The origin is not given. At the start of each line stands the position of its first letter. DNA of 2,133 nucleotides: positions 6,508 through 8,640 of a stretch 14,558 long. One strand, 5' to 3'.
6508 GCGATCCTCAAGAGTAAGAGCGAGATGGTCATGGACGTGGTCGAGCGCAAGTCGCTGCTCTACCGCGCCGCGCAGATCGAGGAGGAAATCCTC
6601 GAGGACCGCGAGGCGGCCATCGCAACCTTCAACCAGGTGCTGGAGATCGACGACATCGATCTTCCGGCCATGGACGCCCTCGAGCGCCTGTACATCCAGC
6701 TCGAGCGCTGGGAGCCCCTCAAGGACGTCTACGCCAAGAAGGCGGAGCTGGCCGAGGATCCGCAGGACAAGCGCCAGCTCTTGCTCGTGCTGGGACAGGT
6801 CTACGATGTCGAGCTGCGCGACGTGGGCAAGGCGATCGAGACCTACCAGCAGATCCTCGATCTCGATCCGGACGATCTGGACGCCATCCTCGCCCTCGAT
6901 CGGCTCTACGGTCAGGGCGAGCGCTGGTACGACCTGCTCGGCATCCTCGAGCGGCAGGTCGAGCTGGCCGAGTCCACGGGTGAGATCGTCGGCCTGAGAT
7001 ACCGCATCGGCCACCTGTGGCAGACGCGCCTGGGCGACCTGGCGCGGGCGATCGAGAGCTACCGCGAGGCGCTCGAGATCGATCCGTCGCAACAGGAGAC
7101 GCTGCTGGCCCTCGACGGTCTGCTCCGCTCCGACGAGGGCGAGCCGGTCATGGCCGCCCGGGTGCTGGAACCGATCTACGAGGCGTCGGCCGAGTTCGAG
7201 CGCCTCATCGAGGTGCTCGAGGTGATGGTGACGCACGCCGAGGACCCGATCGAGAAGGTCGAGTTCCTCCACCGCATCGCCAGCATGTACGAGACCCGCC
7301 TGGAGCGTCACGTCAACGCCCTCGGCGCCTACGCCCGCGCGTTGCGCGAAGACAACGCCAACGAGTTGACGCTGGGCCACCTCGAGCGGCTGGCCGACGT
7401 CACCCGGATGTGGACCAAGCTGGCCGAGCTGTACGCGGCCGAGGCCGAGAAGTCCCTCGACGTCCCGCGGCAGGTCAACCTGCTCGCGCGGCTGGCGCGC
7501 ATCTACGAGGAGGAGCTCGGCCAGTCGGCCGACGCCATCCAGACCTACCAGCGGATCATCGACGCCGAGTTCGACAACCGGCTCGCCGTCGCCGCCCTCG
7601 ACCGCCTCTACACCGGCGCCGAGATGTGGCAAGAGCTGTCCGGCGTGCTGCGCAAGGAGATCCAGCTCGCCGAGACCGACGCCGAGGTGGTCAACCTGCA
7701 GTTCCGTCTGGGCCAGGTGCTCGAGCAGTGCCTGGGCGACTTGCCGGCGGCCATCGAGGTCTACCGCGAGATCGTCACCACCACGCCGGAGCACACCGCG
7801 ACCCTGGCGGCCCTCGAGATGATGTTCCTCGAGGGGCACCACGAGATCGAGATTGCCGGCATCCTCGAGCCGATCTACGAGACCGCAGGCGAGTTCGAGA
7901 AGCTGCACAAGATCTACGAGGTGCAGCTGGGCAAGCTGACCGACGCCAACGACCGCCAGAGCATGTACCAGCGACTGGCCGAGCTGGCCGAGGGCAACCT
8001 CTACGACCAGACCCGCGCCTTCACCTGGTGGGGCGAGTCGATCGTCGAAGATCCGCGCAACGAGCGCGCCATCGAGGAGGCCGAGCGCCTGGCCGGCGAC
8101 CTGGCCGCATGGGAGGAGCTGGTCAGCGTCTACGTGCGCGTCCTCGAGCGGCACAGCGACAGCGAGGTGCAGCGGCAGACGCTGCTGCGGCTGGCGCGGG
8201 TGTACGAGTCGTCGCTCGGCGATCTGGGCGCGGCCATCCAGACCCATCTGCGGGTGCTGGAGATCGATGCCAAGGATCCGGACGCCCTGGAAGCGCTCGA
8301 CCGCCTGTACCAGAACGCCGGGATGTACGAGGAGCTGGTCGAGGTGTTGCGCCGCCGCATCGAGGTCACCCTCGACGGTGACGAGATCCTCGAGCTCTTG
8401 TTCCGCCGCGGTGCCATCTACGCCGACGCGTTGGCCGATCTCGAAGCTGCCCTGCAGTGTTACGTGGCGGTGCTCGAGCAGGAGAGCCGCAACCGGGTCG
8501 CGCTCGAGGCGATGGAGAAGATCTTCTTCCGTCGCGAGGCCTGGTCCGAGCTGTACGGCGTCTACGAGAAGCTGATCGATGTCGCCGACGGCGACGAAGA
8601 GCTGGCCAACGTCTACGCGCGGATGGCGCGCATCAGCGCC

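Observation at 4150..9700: Higher-order ~310-aa super-repeat anchored by an '(I/V)LEPIYE' motif: evidence of internal segmental duplications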

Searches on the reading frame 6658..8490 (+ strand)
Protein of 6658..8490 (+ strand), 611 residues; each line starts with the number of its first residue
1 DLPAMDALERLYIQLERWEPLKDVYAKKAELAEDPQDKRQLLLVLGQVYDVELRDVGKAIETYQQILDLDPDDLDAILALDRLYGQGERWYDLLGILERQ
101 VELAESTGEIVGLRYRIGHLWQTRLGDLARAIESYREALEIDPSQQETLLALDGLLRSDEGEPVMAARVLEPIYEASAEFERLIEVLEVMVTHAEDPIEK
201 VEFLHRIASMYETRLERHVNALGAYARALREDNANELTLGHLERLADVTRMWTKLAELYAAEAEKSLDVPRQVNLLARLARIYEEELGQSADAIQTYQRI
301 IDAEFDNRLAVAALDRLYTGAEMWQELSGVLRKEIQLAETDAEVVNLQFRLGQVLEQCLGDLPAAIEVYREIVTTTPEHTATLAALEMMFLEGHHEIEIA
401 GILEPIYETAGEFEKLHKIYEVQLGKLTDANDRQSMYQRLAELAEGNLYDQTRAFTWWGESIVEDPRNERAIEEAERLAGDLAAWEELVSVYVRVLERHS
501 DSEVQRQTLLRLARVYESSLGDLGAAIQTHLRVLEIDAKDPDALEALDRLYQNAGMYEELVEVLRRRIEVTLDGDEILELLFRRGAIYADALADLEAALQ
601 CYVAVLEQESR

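Call 53: predict_structure(alignment_id=A1)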
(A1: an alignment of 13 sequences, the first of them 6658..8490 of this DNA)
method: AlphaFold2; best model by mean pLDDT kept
length: 611 residues; sequences in the alignment: 13
mean_pLDDT: 93.1   pTM: 0.61
mean pLDDT of the five models: 93.1, 92.5, 91.4, 91.3, 90.7
residues with pLDDT >= 90: 545; 70-90: 64; 50-70: 2; < 50: 0
segments of 3 or more residues with pLDDT < 50: none
pLDDT, mean of each block of 10 residues (from residue 1): 87 91 91 90 93 91 92 90 91 93 90 95 93 95 93 88 92 94 95 93 97 96 96 94 96 96 92 95 95 96 91 95 94 93 94 95 96 93 95 91 93 93 91 94 95 96 94 96 95 94 94 94 94 93 94 92 93 90 95 94 85 63
secondary structure, 60 per line:
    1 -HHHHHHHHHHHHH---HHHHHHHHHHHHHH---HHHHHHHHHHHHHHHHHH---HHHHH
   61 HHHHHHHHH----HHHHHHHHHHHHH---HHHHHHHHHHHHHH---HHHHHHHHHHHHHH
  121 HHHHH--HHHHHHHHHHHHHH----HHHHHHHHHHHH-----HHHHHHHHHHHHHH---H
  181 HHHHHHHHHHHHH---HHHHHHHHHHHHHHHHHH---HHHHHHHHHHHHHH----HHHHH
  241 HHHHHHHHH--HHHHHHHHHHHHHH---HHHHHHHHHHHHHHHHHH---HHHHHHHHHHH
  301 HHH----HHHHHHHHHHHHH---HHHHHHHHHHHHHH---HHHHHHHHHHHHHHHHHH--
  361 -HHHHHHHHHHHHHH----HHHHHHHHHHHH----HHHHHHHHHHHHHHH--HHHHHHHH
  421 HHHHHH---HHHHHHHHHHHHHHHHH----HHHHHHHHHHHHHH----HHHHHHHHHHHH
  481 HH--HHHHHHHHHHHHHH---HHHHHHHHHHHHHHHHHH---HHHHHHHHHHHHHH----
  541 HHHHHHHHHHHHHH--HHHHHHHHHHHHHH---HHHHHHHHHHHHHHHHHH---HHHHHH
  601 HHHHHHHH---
elements in order: H2-14 H18-31 H35-52 H56-69 H74-86 H90-103 H107-125 H128-141 H146-157 H163-176 H180-193 H197-214 H218-231 H236-249 H252-265 H269-286 H290-303 H308-320 H324-337 H341-358 H362-375 H380-391 H396-410 H413-426 H430-446 H451-464 H469-482 H485-498 H502-519 H523-536 H541-554 H557-570 H574-591 H595-608

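Call 59: fold_search(model_id=the predicted structure, library=pdb)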
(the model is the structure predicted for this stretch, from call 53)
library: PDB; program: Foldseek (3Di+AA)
matches with E <= 10: 1517; with E <= 0.001: 357
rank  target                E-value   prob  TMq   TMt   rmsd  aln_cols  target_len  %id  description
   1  9rtt_Q                1.4e-12  1.00  0.19  0.14  32.9       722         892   16  Activated Elongation Complex with IWS1 and ELOF1 (released 2025-09-03)
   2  9hvq_Q                1.8e-12  1.00  0.20  0.15  36.4       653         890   15  Structure of the transcribing Pol II-DSIF-PAF-SPT6-RECQL5 complex (released 2025-07-16)
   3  7dkh_I                1.4e-11  1.00  0.16  0.12  33.9       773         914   12  Crystal structure of the Ctr9/Paf1/Cdc73/Rtf1 quaternary complex (released 2021-11-24)
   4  7xn7_q                4.1e-11  1.00  0.20  0.14  30.8       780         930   12  RNA polymerase II elongation complex containing Spt4/5, Elf1, Spt6, Spn1 and Paf1C (released 2022-09-07)
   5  6af0_A                5.0e-11  1.00  0.20  0.14  31.2       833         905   13  Structure of Ctr9, Paf1 and Cdc73 ternary complex from Myceliophthora thermophila (released 2018-09-19)
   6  4buj_B                5.8e-11  1.00  0.20  0.11  30.9       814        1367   12  Crystal structure of the S. cerevisiae Ski2-3-8 complex (released 2013-08-28)
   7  8bbe_D                9.2e-11  1.00  0.21  0.20  41.8       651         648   14  Structure of the IFT-A complex; IFT-A2 module (released 2022-12-21)
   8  8fgw_D                9.9e-11  1.00  0.20  0.11  42.2       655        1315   14  Human IFT-A complex structures provide molecular insights into ciliary transport (released 2023-02-22)
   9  8j8p_C                1.7e-10  1.00  0.18  0.13  28.5       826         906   14  Structure of the four-component Paf1 complex from Saccharomyces eubayanus (released 2023-05-24)
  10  7dkh_A                1.7e-10  1.00  0.16  0.12  32.1       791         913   12  Crystal structure of the Ctr9/Paf1/Cdc73/Rtf1 quaternary complex (released 2021-11-24)
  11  8q9t_E                2.0e-10  1.00  0.20  0.13  30.4       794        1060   13  CryoEM structure of a S. Cerevisiae Ski238 complex bound to RNA (released 2023-11-29)
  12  4buj_F                2.3e-10  1.00  0.22  0.12  30.8       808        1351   12  Crystal structure of the S. cerevisiae Ski2-3-8 complex (released 2013-08-28)
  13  6ted_Q                3.1e-10  1.00  0.19  0.14  37.3       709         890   15  Structure of complete, activated transcription complex Pol II-DSIF-PAF-SPT6 uncovers allosteric elongation activation  (released 2020-07-22)
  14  8bbg_D                3.9e-10  1.00  0.21  0.11  41.8       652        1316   14  Structure of the IFT-A complex; anterograde IFT-A train model (released 2022-12-21)
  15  8j8q_C                5.1e-10  1.00  0.18  0.14  28.4       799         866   14  Structure of the four-component Paf1 complex from Saccharomyces eubayanus (released 2023-05-24)
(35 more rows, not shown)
